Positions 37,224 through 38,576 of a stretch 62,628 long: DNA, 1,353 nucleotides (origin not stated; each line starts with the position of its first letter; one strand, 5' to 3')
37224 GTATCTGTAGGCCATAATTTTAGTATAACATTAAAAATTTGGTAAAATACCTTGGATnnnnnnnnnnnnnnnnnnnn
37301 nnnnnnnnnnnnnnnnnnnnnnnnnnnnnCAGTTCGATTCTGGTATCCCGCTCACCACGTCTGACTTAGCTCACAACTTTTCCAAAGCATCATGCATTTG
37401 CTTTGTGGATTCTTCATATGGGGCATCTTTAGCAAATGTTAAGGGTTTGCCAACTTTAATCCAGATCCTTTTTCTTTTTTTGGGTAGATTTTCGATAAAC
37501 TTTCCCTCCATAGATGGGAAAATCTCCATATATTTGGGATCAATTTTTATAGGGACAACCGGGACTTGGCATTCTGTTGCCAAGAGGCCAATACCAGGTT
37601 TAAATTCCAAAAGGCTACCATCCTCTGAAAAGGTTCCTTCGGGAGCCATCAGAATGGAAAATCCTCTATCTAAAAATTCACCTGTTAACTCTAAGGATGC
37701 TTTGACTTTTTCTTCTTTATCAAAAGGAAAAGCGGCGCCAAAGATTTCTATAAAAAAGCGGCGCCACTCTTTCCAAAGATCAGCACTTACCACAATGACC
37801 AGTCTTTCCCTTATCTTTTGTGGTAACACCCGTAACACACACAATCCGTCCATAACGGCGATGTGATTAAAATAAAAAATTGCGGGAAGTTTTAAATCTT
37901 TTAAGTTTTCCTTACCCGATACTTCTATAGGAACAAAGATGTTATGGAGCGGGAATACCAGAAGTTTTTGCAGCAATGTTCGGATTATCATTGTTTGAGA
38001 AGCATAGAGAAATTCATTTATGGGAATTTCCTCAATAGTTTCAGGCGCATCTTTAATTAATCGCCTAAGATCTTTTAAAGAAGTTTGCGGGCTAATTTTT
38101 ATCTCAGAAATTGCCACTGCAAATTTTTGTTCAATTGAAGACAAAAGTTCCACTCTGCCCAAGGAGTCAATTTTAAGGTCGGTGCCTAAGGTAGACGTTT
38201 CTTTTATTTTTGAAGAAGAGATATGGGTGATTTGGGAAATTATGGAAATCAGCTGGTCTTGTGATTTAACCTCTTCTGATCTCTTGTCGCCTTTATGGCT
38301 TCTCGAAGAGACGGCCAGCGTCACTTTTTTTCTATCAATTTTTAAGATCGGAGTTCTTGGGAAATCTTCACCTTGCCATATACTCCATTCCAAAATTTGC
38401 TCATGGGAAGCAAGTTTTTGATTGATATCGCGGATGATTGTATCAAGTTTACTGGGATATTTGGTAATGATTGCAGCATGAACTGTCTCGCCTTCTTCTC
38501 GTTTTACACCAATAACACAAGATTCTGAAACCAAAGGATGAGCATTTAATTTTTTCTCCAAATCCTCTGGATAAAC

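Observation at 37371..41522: acpS - MelB-type MFS - (acyl-AMP ligase/ACP/PlsC) operon: candidate host-lipid scavenging system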

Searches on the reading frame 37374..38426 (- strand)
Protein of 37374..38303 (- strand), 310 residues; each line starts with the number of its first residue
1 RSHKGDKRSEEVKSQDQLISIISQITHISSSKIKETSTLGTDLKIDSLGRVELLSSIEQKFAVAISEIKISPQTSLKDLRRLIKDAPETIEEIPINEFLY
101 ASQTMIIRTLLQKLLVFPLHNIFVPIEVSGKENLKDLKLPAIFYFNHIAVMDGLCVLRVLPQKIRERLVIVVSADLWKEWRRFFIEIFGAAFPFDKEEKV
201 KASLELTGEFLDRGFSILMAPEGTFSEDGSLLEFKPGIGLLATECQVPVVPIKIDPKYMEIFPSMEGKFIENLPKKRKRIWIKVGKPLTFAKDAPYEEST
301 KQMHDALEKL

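Call 27: find_related_loci(query=A2, collection=metagenome_contigs, flank=10000)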
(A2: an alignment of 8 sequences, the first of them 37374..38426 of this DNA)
Query A2 (351 aa) in metagenome_contigs; peptide patterns used: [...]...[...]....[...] (x = any residue, [..] = any of these).
600 stretches matched a pattern (row limit reached: there are more); 512 encode a relative of the query (tblastn E <= 1e-3); the best 80 are kept; 80 distinct loci.
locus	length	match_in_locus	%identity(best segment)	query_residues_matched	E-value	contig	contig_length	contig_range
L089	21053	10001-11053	68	1-351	6e-167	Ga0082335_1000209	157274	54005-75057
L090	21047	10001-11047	65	1-351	4e-157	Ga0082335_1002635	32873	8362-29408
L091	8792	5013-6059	64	1-351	4e-153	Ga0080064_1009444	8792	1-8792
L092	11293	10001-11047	64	1-351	4e-153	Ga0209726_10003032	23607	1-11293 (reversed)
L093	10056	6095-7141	70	1-351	4e-149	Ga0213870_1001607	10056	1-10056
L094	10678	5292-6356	59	1-351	7e-142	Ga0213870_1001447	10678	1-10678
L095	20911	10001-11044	61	2-351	3e-137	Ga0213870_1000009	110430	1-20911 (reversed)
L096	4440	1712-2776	61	1-351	3e-137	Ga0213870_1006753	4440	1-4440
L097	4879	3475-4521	57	1-351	4e-134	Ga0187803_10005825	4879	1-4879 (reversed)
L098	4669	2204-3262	60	2-351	7e-133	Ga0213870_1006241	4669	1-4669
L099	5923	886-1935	53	1-351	7e-128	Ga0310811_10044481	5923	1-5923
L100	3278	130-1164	52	1-348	3e-127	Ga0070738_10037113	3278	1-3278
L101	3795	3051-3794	60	2-243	2e-95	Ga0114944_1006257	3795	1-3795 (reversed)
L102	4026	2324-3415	45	2-351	9e-95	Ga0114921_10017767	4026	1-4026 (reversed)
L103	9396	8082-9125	33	1-351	3e-66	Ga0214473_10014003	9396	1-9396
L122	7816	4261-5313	34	2-351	2e-55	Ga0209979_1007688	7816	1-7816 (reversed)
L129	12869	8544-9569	32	2-348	3e-55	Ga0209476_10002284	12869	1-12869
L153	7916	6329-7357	34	2-348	6e-52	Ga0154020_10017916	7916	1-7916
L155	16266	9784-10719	32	2-296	1e-51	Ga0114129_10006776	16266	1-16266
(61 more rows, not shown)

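Call 36: search_protein_families(library=pfam, proteins=[L153:3969-4916:+, L122:5924-7795:-, L155:10863-12143:+, L129:4888-6048:-, L092:5277-6068:-, L089:12939-15755:-], max_evalue=0.0001)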
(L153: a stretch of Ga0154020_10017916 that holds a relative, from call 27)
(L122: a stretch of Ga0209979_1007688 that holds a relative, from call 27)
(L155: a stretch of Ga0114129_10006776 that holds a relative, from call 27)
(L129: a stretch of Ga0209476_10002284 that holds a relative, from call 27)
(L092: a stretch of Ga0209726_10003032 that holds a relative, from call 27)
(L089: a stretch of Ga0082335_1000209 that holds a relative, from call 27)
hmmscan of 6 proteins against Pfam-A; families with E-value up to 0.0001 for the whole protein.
L153:3969-4916:+ (315 aa): 3 families
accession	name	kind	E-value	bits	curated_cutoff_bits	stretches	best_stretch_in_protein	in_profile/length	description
PF00753.33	Lactamase_B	-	6.4e-33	114.8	22.7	1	98-293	4-196/196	Metallo-beta-lactamase superfamily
PF12706.13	Lactamase_B_2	-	3.8e-06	27.1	27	1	123-174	17-75/200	Beta-lactamase superfamily domain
PF19583.5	ODP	-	2.5e-05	24.7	27.2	0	102-278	5-160/194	ODP family beta lactamase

L122:5924-7795:- (623 aa): 1 family
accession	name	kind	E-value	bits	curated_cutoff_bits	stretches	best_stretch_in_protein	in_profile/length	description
PF00781.29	DAGK_cat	-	4.6e-11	42.8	23.6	1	291-405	4-114/125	Diacylglycerol kinase catalytic domain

L155:10863-12143:+ (426 aa): 0 families

L129:4888-6048:- (386 aa): 3 families
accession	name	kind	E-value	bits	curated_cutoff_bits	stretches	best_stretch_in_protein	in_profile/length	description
PF00441.29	Acyl-CoA_dh_1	-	9.6e-24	84.7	22.4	1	237-380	1-149/150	Acyl-CoA dehydrogenase, C-terminal domain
PF02770.24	Acyl-CoA_dh_M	-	3.6e-23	82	33.3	1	131-225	1-97/97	Acyl-CoA dehydrogenase, middle domain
PF02771.21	Acyl-CoA_dh_N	-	1.7e-18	67.5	22.9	1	9-127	2-113/113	Acyl-CoA dehydrogenase, N-terminal domain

L092:5277-6068:- (263 aa): 2 families
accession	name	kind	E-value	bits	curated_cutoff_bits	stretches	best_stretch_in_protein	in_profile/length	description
PF00149.33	Metallophos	-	6.4e-14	53.3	21.5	1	1-235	1-190/191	Calcineurin-like phosphoesterase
PF12850.12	Metallophos_2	-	1.9e-10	41.4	27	1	1-73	1-60/154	Calcineurin-like phosphoesterase superfamily domain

L089:12939-15755:- (938 aa): 1 family
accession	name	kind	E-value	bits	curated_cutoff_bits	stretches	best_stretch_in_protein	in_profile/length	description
PF03699.18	UPF0182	-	5.9e-288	957.7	27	1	10-808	3-770/770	Uncharacterised protein family (UPF0182)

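Call 37: search_protein_families(library=ncbifam, proteins=[L153:3969-4916:+], max_evalue=0.0001)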
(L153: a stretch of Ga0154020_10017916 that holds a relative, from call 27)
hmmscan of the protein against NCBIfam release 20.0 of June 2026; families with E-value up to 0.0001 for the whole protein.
L153:3969-4916:+ (315 aa): 40 families (the best 25 are shown)
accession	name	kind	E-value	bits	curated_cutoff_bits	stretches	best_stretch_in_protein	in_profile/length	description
NF033105.1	bla_subclass_B3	equivalog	4e-19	68.9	240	1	86-240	9-154/257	subclass B3 metallo-beta-lactamase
NF012229.1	bla_class_B_core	domain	2e-15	57.2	100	1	87-242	5-139/139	metallo-beta-lactamase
TIGR03413.1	GSH_gloB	equivalog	1.1e-14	54.4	200.8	2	205-292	79-162/248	hydroxyacylglutathione hydrolase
NF000459.2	blaSPG-1_fam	exception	2.9e-13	49.6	550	1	69-238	25-177/285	SPG-1 family subclass B3 metallo-beta-lactamase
NF040874.1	blaPJM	exception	3.1e-12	46.7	630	1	88-239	46-189/301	PJM family subclass B3 metallo-beta-lactamase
NF000456.2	blaMSI-1_fam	exception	1.4e-11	44.2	550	1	108-239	57-179/289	MSI-1 family subclass B3 metallo-beta-lactamase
NF040470.1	blaEAM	exception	2.8e-11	43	660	1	46-239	30-213/318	EAM family subclass B3 metallo-beta-lactamase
NF000439.2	blaAIM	exception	3.6e-11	43.2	675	1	88-239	46-189/303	AIM family subclass B3 metallo-beta-lactamase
NF047893.1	blaSAM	exception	4.6e-11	42.6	550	1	66-239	32-195/295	SAM family subclass B3 metallo-beta-lactamase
NF033184.1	B3_Acin_new1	exception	1.9e-10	40.4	580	1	91-236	40-175/283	putative subclass B3 metallo-beta-lactamase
NF000438.2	blaPOM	exception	2e-10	40.4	610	1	94-164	51-122/286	POM family subclass B3 metallo-beta-lactamase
NF047925.1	pyridox_lacton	equivalog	5.7e-10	39.4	325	1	124-285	75-241/268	4-pyridoxolactonase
NF007597.0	PRK10241.1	equivalog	7.8e-10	38.5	421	0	209-293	86-165/251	hydroxyacylglutathione hydrolase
NF033185.1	B3_Acin_new2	exception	1.3e-09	37.6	625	1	89-165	40-117/285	putative subclass B3 metallo-beta-lactamase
NF000457.2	blaPEDO-1_fam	exception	1.5e-09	37.8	550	1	89-240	41-183/286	PEDO-1 family subclass B3 metallo-beta-lactamase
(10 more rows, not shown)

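Call 44: search_protein_families(library=ncbifam, proteins=[window:37374-38303:-], max_evalue=0.01)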
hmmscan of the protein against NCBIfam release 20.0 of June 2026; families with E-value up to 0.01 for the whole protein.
window:37374-38303:- (310 aa): 16 families
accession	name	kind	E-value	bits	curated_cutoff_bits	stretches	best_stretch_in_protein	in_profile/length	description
NF006386.0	PRK08633.1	equivalog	1.6e-19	69.2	1221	1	109-293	412-591/1147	acyl-[ACP]--phospholipid O-acyltransferase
NF005291.0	PRK06814.1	equivalog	1.6e-13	49.5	1349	1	107-297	423-603/1140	acyl-[ACP]--phospholipid O-acyltransferase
TIGR00530.1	AGP_acyltrn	subfamily_domain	7.1e-11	42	102.95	1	126-253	4-128/130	1-acylglycerol-3-phosphate O-acyltransferase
NF058660.1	cispen_ACP_AmcB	equivalog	4.6e-08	33.1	80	1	27-85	17-77/80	cispentacin biosynthesis acyl carrier protein AmcB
NF002148.0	PRK00982.1-2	subfamily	1.6e-07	31.1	71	1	15-84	6-75/79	acyl carrier protein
NF005959.0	PRK08043.1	equivalog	1.7e-07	29.9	886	1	126-271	16-154/719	bifunctional acyl-ACP--phospholipid O-acyltransferase/long-chain-fatty-acid--ACP ligase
TIGR00517.1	acyl_carrier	equivalog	3.7e-07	29.9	70.45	1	16-69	6-59/77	acyl carrier protein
NF002147.0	PRK00982.1-1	equivalog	2.6e-06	27.2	84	1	16-80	10-74/83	acyl carrier protein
NF002150.0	PRK00982.1-4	subfamily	6.8e-06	26.2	66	1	18-68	10-60/80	acyl carrier protein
NF009104.0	PRK12449.1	equivalog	1.3e-05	25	70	1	16-79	8-71/80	acyl carrier protein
NF040636.1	AcpM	exception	2.7e-05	24.1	146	1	17-78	9-70/93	meromycolate extension acyl carrier protein AcpM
NF002151.0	PRK00982.1-5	equivalog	0.00027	21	92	1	20-69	10-59/78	acyl carrier protein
NF002149.0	PRK00982.1-3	equivalog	0.00042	20.2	106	1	20-67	10-57/78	acyl carrier protein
NF011593.0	PRK15018.1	equivalog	0.00082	19.2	501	1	195-254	117-179/245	1-acylglycerol-3-phosphate O-acyltransferase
NF005079.0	PRK06508.1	equivalog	0.0012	19.2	83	1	16-65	6-55/93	acyl carrier protein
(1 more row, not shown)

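Call 45: search_solved_structures(query=window:37374-38303:-, max_evalue=1, show_alignments=2)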
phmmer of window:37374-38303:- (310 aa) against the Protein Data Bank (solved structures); distinct sequences matched with E-value up to 1: 81 (the best 60 are shown).
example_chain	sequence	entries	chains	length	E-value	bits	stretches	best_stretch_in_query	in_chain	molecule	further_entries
5kym_A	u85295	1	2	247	2.7e-05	26.7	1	182-264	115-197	1-acyl-sn-glycerol-3-phosphate acyltransferase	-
7qv0_D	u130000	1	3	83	7.8e-05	25.1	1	16-79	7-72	Acyl carrier protein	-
7auf_A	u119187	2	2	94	9.1e-05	24.9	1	16-82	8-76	Similar to acyl carrier protein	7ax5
3gzl_A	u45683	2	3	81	0.00045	22.6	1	15-69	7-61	Acyl carrier protein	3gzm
2fq0_A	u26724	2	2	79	0.00046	22.6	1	16-69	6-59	acyl carrier protein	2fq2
9s5i_E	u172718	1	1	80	0.001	21.4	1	18-77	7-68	Acyl carrier protein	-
2l4b_A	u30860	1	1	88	0.0017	20.8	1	5-83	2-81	Acyl carrier protein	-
7arc_U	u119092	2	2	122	0.0018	20.7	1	10-78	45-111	SDAP2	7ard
7bvc_P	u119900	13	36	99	0.0057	19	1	18-84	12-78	Meromycolate extension acyl carrier protein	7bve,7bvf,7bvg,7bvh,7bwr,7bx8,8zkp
7ar7_U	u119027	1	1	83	0.0059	19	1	14-68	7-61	Acyl carrier protein 2, mitochondrial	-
9s2u_I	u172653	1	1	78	0.008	18.5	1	18-73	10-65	Meromycolate extension acyl carrier protein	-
8yg0_A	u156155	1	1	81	0.008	18.5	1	18-67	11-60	Acyl carrier protein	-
1klp_A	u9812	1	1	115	0.0088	18.4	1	18-84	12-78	MEROMYCOLATE EXTENSION ACYL CARRIER PROTEIN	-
2qnw_A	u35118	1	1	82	0.009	18.4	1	20-84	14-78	Acyl carrier protein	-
7a23_e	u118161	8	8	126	0.014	17.8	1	14-67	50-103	ACPM2 | Acyl carrier protein 2, mitochondrial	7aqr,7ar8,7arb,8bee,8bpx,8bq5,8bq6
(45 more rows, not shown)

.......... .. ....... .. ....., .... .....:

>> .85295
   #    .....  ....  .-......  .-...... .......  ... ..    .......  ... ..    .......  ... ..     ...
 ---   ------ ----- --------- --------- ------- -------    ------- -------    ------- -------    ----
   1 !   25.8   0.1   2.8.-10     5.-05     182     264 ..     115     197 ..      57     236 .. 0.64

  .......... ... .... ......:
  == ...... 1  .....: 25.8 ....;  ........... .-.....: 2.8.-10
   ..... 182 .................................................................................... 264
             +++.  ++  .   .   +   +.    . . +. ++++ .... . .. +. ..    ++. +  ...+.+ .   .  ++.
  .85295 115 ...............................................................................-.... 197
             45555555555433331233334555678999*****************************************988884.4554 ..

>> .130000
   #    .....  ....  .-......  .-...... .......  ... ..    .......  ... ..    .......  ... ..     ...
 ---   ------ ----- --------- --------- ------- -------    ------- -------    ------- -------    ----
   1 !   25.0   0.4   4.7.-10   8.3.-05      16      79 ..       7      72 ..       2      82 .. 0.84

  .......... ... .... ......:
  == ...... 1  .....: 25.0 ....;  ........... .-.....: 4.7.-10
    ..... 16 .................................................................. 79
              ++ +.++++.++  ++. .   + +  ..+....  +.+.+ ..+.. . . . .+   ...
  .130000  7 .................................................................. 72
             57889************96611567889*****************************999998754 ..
